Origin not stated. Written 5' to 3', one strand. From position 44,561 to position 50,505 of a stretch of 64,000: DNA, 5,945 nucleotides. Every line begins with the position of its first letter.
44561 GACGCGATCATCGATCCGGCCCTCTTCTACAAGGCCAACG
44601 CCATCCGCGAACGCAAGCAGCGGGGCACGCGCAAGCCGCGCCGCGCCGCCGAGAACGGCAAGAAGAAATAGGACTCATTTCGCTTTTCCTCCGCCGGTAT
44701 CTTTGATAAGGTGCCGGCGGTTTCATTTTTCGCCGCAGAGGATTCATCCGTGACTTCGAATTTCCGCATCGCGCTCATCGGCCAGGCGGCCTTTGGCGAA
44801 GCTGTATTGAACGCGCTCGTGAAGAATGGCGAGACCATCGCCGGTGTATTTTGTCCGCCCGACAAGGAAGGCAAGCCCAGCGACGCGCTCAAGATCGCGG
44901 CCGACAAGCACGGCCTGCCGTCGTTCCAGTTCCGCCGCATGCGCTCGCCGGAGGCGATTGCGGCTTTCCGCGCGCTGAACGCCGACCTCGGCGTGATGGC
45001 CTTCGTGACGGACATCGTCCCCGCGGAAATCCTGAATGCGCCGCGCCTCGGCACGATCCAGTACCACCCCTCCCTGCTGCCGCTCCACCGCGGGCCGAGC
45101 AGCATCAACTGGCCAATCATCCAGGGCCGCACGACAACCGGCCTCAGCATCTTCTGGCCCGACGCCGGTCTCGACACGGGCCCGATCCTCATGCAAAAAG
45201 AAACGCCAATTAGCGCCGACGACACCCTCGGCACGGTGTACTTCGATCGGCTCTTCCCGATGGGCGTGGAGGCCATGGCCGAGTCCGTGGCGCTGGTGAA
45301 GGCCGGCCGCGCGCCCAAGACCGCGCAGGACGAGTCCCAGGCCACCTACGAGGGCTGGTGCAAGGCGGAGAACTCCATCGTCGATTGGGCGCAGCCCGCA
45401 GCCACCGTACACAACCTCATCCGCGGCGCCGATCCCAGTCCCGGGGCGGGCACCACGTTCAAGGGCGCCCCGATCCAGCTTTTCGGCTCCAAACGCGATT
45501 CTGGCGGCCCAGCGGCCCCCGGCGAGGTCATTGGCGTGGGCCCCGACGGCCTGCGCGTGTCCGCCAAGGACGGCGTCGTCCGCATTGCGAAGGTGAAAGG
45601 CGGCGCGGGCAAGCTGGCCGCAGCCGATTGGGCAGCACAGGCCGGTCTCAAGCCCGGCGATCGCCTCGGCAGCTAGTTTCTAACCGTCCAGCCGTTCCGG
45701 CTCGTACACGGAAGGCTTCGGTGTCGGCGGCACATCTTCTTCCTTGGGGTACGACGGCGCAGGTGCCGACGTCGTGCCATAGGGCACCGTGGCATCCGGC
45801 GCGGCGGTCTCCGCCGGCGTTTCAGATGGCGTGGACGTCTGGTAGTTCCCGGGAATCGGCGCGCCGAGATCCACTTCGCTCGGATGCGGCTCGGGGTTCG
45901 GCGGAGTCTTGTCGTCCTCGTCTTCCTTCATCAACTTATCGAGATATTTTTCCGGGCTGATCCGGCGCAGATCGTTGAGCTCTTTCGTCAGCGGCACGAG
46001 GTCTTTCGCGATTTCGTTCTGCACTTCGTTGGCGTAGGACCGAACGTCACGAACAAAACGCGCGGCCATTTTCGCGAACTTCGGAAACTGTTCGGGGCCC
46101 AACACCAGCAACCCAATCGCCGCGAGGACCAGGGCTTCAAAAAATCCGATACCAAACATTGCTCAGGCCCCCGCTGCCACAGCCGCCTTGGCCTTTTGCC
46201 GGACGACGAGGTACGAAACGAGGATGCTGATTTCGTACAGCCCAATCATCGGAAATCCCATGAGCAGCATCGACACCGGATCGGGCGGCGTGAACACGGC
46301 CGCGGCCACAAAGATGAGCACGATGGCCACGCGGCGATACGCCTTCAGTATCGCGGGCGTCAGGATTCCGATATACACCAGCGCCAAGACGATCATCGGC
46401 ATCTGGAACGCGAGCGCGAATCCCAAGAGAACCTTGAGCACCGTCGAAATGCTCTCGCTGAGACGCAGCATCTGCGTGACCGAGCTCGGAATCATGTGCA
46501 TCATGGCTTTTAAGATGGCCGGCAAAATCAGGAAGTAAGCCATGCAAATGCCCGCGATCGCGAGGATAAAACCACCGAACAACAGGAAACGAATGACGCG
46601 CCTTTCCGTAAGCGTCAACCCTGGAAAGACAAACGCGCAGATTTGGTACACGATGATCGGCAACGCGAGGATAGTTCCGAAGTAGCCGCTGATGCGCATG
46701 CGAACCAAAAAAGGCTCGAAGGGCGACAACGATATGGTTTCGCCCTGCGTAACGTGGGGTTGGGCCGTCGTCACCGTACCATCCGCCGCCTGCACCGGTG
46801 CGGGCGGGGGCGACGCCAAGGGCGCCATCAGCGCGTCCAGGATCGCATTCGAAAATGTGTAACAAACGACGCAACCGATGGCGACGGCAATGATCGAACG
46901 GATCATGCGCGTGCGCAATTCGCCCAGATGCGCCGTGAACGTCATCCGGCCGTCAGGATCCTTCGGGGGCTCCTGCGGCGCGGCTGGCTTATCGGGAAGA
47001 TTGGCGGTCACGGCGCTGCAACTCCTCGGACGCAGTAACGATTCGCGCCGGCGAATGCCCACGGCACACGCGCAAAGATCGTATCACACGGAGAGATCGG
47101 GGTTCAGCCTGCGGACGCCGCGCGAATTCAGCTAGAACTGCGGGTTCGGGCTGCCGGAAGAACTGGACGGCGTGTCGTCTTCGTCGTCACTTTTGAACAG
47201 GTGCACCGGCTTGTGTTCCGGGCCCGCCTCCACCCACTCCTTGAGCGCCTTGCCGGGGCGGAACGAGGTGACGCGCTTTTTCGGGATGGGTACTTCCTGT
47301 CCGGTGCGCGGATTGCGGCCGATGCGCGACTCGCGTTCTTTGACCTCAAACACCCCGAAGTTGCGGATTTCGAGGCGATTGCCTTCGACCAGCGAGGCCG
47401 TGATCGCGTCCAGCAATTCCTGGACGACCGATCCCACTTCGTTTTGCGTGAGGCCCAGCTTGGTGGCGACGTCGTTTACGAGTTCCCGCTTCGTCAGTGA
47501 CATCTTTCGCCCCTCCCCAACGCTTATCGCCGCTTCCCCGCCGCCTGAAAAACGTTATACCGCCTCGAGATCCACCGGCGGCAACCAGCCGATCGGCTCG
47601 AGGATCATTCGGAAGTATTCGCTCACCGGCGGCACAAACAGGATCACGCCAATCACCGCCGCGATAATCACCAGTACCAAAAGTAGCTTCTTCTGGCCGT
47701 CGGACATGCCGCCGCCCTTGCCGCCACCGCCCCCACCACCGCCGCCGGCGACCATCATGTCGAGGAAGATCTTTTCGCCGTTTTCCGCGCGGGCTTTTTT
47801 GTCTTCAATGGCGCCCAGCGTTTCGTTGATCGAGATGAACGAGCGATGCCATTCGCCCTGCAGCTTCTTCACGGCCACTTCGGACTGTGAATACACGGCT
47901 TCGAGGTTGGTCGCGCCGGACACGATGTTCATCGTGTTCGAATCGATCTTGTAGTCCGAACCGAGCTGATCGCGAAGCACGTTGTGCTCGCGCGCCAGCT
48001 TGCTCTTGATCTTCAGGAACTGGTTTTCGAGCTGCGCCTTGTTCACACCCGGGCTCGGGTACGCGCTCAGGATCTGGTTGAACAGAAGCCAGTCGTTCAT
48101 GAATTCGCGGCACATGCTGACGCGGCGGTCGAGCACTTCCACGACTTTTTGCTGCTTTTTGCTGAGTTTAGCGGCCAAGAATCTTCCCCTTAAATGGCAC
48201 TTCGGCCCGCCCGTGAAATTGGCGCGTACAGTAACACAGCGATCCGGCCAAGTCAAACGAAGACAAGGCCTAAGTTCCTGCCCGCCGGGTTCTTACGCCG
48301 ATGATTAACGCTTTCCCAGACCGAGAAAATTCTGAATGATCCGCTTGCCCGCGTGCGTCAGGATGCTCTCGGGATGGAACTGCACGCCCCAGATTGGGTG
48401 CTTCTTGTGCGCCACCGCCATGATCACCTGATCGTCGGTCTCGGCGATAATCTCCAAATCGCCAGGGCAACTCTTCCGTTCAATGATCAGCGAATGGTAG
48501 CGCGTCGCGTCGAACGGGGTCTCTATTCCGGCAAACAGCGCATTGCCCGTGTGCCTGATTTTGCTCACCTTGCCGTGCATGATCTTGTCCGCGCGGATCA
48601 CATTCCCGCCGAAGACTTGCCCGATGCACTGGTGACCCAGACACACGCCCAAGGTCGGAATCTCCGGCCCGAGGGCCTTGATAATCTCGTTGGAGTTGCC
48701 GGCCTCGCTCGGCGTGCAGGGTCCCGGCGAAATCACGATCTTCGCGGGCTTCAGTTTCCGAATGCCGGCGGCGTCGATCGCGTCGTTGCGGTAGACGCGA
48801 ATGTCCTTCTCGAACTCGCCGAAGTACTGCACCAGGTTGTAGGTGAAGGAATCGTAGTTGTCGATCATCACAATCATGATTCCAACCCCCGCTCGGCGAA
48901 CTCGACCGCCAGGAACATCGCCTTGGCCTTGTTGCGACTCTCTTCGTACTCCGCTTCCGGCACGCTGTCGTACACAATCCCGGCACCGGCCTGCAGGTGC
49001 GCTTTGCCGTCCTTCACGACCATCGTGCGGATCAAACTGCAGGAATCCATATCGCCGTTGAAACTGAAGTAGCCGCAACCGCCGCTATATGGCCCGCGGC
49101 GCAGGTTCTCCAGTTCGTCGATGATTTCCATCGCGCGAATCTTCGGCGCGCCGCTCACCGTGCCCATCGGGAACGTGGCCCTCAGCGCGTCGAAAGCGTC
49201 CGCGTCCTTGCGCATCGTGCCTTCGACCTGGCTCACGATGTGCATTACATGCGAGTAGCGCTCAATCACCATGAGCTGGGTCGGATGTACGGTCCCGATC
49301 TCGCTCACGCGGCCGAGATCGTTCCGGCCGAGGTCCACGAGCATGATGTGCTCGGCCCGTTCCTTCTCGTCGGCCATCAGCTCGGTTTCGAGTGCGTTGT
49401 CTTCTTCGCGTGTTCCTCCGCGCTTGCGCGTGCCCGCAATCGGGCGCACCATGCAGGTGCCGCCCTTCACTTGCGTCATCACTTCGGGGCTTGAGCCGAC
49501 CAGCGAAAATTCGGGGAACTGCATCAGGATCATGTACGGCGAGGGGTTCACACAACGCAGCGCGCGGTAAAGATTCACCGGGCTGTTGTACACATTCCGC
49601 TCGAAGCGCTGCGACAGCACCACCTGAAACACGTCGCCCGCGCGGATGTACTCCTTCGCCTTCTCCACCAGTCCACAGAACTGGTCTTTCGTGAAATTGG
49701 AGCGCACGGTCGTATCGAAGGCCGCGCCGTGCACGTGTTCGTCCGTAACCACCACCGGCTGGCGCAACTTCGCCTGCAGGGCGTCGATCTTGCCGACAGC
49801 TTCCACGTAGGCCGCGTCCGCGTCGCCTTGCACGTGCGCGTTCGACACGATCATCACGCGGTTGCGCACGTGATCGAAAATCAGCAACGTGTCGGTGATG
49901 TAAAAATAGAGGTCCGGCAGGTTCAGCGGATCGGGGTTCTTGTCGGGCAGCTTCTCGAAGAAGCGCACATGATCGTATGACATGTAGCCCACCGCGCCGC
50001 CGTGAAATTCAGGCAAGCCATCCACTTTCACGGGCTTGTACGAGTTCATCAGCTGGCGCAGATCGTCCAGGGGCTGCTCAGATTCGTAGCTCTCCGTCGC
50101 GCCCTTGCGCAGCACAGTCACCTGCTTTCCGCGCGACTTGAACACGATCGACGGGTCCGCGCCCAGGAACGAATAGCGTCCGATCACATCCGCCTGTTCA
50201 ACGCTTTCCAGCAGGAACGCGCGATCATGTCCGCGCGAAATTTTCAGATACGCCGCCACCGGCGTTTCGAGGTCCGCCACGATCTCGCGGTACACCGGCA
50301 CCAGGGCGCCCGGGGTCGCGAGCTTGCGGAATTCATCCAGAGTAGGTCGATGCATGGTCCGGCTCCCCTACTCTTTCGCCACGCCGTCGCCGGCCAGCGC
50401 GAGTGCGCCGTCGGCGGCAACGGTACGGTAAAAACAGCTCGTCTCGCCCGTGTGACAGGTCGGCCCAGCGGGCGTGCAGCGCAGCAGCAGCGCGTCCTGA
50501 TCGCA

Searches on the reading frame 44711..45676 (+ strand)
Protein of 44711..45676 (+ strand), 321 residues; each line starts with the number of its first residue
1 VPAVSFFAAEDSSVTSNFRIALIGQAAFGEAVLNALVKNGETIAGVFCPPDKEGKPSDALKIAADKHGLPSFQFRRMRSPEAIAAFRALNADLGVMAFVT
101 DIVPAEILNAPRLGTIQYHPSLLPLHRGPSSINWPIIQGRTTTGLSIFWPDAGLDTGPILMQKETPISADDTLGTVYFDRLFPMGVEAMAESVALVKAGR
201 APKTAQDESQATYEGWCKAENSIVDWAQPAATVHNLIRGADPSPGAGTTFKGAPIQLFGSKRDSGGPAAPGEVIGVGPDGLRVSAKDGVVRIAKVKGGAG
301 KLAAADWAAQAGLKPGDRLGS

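Call 66: search_protein_families(library=pfam, proteins=[window:44711-45676:+], max_evalue=0.000001)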
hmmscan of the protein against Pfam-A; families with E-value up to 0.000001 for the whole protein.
window:44711-45676:+ (321 aa): 2 families
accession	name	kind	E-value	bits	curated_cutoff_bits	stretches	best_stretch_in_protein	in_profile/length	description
PF00551.24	Formyl_trans_N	-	1.6e-30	106.7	26.1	1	19-177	2-166/181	Formyl transferase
PF02911.23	Formyl_trans_C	-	5.5e-17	62.2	21.1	1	218-309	3-97/100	Formyl transferase, C-terminal domain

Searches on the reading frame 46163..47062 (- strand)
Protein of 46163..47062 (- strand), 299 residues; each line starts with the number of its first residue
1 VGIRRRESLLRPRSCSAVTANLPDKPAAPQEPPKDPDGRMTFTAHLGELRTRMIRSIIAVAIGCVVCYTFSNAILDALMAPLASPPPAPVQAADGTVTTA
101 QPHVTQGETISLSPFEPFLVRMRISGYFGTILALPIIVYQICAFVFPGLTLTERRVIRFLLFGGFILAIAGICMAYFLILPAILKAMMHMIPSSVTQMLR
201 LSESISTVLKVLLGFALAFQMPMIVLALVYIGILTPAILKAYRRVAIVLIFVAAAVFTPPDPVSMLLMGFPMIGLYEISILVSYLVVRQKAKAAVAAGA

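Call 66: search_protein_families(library=pfam, proteins=[window:46163-47062:-], max_evalue=0.000001)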
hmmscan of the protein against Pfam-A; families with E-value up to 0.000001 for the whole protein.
window:46163-47062:- (299 aa): 1 family
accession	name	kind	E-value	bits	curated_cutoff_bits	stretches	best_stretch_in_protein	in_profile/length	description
PF00902.23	TatC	-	7.8e-61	205.9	25.1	1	45-271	2-208/208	Sec-independent protein translocase protein (TatC)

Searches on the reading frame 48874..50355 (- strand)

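Call 66: search_protein_families(library=pfam, proteins=[window:48874-50355:-], max_evalue=0.000001)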
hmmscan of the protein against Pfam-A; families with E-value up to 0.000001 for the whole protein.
window:48874-50355:- (493 aa): 2 families
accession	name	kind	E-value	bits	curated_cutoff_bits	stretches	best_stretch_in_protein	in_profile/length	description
PF00425.24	Chorismate_bind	-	3.9e-91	305.6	27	1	223-476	2-257/257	chorismate binding enzyme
PF04715.19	Anth_synt_I_N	-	8.6e-40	136.7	23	1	28-169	1-140/140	Anthranilate synthase component I, N terminal region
